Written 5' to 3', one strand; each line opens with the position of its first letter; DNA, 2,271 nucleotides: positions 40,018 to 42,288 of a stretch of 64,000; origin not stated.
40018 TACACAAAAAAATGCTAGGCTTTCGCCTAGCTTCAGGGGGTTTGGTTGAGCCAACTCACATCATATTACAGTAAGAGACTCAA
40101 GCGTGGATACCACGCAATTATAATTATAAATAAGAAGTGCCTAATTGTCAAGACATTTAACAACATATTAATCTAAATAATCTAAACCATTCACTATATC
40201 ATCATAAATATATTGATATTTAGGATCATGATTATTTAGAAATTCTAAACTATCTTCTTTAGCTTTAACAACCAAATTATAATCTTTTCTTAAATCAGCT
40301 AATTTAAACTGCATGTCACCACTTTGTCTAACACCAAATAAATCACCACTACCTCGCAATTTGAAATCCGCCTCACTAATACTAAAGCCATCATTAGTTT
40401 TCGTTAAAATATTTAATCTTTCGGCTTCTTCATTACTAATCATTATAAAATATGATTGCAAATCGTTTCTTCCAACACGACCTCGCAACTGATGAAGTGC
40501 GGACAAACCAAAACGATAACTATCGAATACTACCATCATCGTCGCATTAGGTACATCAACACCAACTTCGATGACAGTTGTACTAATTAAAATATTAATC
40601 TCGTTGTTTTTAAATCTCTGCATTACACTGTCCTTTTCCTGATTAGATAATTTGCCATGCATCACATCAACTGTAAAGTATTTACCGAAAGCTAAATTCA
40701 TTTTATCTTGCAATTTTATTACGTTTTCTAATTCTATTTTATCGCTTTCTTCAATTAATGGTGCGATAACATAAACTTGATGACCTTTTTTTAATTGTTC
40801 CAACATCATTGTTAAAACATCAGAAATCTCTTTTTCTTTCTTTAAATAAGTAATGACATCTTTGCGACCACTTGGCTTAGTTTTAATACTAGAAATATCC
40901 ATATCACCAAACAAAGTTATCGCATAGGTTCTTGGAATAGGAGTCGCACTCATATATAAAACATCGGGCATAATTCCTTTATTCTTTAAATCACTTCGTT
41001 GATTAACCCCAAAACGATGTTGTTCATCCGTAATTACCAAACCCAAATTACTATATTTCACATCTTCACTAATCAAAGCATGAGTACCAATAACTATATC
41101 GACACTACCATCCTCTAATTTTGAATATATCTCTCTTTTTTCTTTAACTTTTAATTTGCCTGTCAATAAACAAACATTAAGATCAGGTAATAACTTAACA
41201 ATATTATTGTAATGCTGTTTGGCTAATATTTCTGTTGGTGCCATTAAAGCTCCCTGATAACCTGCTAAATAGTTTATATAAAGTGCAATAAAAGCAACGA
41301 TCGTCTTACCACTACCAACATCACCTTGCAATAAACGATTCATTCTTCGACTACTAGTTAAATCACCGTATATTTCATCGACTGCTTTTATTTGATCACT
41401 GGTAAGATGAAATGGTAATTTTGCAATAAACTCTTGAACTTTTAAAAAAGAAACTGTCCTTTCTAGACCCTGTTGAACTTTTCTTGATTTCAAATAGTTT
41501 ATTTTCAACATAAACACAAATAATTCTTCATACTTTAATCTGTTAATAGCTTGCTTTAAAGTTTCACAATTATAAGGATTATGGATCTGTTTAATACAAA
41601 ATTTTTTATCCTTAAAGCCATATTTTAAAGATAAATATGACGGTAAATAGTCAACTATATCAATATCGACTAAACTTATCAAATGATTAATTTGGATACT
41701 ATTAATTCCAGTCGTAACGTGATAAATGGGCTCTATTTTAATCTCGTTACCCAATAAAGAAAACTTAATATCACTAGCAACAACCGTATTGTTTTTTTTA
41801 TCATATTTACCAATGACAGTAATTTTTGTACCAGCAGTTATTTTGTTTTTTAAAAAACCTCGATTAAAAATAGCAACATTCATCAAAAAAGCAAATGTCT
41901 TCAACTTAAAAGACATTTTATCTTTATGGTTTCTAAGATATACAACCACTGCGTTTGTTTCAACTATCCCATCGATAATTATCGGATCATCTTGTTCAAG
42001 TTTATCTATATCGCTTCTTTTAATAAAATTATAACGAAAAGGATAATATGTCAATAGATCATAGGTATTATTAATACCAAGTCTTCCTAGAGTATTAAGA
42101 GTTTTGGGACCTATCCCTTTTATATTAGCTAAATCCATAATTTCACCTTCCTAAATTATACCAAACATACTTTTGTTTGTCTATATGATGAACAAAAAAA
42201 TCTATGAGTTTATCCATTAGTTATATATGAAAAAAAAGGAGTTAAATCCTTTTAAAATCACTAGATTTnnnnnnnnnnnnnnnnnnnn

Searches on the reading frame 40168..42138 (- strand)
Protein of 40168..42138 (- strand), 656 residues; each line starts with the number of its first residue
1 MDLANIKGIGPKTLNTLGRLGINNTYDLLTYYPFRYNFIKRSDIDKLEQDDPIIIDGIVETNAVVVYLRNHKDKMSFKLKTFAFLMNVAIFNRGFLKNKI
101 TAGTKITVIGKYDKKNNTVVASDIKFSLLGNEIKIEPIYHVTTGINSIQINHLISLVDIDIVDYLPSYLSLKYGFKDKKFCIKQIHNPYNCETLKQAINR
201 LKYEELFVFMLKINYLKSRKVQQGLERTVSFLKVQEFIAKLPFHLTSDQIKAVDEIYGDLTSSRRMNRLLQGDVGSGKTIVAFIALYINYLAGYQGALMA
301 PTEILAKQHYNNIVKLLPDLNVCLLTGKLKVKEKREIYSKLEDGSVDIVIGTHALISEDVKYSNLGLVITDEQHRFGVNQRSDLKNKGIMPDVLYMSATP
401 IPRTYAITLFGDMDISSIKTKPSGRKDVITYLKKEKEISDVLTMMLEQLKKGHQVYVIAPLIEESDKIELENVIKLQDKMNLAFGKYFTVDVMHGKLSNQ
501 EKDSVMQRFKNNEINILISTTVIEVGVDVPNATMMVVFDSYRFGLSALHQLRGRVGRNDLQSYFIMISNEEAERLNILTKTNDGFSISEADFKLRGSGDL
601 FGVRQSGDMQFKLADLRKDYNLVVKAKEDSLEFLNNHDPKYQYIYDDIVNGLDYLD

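Call 81: search_protein_families(library=pfam, proteins=[window:40168-42138:-], max_evalue=0.00001)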
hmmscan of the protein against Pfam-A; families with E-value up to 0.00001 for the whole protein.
window:40168-42138:- (656 aa): 4 families
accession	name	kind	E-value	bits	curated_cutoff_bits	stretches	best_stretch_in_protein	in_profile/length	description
PF00270.35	DEAD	-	5.9e-25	88.4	26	1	246-404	1-163/167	DEAD/DEAH box helicase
PF00271.37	Helicase_C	-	8.7e-25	87.6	23.5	1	445-558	10-109/110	Helicase conserved C-terminal domain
PF19833.4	RecG_dom3_C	-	3e-12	46.8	26.8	1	581-642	1-62/87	ATP-dependent DNA helicase RecG, domain 3, C-terminal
PF04851.21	ResIII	-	1.9e-11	44.6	22.5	1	244-400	3-162/164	Type III restriction enzyme, res subunit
